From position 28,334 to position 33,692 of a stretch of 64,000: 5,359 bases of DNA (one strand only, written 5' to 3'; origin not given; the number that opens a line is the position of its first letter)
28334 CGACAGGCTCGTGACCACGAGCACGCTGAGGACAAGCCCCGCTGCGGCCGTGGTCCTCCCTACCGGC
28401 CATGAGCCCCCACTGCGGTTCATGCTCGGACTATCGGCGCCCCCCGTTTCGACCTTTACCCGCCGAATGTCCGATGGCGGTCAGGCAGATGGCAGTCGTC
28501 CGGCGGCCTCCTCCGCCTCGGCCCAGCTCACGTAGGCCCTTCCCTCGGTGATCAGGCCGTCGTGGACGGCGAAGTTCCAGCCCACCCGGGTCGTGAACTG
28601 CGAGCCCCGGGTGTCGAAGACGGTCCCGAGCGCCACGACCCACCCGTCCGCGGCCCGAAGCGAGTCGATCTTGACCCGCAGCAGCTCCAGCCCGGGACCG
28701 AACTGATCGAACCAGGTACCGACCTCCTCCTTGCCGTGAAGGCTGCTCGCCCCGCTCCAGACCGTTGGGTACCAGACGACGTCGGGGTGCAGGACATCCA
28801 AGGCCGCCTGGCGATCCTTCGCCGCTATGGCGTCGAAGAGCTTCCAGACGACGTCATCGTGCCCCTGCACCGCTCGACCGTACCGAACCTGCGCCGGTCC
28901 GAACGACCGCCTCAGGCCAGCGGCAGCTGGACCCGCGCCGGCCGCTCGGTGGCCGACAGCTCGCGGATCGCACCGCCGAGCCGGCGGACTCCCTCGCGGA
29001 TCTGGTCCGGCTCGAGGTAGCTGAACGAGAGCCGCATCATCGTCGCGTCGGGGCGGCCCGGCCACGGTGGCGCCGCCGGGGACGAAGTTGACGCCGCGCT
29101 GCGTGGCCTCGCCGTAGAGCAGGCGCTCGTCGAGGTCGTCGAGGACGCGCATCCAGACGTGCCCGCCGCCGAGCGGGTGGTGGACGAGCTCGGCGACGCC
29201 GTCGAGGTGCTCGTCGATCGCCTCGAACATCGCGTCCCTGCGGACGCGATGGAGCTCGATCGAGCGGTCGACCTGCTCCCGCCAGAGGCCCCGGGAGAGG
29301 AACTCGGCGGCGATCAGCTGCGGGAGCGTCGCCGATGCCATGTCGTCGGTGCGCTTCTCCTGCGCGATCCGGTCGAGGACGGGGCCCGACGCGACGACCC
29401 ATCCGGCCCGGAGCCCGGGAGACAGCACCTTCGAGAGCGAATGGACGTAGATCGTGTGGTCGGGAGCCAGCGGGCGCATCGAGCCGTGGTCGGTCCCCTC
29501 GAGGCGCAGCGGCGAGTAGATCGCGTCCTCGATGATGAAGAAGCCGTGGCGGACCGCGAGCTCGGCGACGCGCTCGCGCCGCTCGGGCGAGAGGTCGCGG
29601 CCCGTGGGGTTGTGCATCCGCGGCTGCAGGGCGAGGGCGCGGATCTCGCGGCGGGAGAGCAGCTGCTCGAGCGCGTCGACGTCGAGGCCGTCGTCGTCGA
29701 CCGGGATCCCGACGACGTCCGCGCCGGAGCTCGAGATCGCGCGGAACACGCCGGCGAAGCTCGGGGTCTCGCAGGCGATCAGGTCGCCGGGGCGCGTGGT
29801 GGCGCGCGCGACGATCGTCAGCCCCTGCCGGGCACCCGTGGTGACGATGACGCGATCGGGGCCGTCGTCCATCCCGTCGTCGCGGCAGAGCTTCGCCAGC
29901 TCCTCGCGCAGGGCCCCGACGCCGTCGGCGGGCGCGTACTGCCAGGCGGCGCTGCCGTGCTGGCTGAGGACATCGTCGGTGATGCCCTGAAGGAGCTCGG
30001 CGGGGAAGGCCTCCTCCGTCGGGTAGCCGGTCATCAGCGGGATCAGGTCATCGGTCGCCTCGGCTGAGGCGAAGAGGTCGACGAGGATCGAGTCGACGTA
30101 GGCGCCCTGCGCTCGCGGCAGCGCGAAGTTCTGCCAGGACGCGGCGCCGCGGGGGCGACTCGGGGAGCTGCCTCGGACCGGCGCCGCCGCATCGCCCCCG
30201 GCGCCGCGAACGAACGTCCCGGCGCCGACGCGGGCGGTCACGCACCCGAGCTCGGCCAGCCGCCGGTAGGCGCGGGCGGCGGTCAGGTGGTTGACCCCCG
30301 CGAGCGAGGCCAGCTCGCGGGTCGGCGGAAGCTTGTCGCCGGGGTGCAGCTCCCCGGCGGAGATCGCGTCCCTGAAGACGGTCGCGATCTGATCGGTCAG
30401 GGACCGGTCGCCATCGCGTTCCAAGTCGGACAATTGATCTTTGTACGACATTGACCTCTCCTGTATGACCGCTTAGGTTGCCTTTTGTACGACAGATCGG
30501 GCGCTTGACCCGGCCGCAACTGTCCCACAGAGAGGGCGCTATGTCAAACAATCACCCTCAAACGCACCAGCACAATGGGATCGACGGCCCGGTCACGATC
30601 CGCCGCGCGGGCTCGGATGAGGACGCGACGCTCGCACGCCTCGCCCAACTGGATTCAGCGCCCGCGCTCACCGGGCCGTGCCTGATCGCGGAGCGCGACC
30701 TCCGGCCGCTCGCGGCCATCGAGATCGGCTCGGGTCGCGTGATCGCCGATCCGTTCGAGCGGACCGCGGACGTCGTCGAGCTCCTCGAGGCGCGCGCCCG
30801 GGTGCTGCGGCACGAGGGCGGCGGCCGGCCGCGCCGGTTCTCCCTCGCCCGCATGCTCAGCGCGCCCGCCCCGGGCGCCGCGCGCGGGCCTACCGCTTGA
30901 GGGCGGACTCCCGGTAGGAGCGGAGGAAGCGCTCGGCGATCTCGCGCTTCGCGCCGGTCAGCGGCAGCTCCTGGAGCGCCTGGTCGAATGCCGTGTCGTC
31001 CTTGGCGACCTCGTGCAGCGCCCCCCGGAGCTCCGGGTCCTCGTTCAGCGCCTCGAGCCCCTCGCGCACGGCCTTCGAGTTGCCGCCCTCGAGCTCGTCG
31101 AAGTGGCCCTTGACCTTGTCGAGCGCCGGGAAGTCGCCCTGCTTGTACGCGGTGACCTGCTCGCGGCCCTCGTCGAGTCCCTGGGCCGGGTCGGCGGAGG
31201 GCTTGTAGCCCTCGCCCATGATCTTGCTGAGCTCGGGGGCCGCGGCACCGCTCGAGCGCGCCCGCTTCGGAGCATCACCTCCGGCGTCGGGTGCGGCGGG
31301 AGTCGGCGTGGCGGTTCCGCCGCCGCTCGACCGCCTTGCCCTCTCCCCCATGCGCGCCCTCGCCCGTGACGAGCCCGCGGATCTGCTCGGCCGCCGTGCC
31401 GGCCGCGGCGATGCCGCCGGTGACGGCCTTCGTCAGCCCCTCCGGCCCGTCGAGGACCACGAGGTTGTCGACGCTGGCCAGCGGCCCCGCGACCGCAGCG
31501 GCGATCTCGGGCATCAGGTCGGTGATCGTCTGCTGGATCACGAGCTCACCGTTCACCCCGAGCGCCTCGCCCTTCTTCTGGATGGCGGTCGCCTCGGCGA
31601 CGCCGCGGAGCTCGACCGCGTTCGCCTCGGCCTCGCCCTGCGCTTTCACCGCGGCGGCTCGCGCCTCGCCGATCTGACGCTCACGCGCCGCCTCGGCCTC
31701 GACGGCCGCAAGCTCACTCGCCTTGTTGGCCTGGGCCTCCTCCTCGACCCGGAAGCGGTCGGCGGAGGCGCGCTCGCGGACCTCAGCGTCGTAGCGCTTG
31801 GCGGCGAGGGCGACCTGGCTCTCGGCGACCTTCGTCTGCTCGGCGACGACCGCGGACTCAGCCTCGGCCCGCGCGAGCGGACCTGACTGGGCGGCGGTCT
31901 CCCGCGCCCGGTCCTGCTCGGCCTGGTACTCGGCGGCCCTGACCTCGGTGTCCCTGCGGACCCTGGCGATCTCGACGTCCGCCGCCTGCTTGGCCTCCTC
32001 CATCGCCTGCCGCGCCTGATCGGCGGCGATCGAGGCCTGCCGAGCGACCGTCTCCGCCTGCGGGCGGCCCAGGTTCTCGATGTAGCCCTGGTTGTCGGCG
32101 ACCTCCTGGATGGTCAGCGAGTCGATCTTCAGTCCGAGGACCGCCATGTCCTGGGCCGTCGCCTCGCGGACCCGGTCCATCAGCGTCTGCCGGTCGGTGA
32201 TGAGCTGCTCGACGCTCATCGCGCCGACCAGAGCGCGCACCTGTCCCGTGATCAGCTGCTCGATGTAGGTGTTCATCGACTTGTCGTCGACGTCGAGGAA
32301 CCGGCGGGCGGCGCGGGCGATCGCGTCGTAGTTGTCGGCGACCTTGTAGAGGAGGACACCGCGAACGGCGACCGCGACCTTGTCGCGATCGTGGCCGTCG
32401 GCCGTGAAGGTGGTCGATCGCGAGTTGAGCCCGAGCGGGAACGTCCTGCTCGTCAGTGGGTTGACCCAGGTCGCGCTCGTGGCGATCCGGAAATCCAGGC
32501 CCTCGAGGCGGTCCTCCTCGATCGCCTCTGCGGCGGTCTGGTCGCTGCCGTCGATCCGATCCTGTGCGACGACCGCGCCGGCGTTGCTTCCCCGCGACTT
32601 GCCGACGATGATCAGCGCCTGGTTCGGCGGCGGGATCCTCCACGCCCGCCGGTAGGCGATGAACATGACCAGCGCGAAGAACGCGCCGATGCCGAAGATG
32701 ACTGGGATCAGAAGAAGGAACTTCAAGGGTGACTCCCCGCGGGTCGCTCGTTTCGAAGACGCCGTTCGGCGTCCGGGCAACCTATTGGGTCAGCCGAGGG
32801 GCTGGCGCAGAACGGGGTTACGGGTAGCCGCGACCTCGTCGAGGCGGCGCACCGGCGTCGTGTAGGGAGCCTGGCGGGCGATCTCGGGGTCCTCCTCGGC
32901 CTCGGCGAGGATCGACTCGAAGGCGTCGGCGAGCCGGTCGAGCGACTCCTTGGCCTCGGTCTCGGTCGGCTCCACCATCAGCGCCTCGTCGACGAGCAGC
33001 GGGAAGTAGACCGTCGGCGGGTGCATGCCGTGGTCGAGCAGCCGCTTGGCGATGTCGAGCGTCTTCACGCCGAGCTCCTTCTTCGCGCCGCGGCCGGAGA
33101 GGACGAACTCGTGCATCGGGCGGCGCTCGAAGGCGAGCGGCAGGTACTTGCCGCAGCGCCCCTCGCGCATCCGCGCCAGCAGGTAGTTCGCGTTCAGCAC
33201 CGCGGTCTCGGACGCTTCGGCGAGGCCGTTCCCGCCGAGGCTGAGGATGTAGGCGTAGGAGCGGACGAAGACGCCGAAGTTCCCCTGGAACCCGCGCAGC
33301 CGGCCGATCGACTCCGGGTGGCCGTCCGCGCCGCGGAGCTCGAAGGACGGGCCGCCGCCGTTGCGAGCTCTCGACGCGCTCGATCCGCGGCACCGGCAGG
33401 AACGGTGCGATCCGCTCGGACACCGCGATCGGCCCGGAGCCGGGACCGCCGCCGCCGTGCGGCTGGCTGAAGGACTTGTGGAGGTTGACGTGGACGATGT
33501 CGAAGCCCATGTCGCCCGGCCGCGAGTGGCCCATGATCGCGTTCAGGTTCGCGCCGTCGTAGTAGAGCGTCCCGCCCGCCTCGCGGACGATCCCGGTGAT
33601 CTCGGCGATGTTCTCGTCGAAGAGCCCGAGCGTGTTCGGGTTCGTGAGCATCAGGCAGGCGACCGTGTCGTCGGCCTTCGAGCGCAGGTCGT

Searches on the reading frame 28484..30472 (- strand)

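Call 88: search_protein_families(library=pfam, proteins=[window:28484-30472:-], max_evalue=0.00001)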
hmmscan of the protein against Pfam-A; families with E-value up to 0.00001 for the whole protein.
window:28484-30472:- (663 aa): 4 families
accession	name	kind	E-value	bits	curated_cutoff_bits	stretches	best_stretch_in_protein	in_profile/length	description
PF00155.27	Aminotran_1_2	-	2.4e-28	99.8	19.7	1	172-467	31-334/361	Aminotransferase class I and II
PF00392.27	GntR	-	6e-15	55.1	27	1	26-88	2-64/64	Bacterial regulatory proteins, gntR family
PF12680.13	SnoaL_2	-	5e-12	46.7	27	1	544-643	3-101/102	SnoaL-like domain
PF12897.13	Asp_aminotransf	-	2.5e-09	36.9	27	1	233-471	128-376/421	Aspartate amino-transferase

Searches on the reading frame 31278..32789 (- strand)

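Call 88: search_protein_families(library=pfam, proteins=[window:31278-32789:-], max_evalue=0.00001)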
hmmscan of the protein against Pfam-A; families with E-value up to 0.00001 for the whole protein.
window:31278-32789:- (504 aa): 1 family
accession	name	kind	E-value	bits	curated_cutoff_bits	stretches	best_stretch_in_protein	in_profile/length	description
PF01145.31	Band_7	-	1.3e-20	74.6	23.6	1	88-259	24-174/176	SPFH domain / Band 7 family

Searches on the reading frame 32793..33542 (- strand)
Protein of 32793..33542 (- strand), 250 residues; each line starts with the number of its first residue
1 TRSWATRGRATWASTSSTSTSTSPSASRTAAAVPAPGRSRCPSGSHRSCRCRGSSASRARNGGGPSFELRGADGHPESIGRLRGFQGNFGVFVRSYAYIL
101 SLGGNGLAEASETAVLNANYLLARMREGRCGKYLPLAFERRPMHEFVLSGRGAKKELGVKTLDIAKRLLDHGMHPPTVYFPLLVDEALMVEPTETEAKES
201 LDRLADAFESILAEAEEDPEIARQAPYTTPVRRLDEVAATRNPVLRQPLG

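Call 88: search_protein_families(library=pfam, proteins=[window:32793-33542:-], max_evalue=0.00001)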
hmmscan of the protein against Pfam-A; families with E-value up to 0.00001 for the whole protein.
window:32793-33542:- (250 aa): 1 family
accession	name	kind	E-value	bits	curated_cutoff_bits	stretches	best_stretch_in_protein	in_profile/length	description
PF21478.3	GcvP2_C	-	2.8e-25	89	27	1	110-217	1-104/122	Glycine dehydrogenase, C-terminal domain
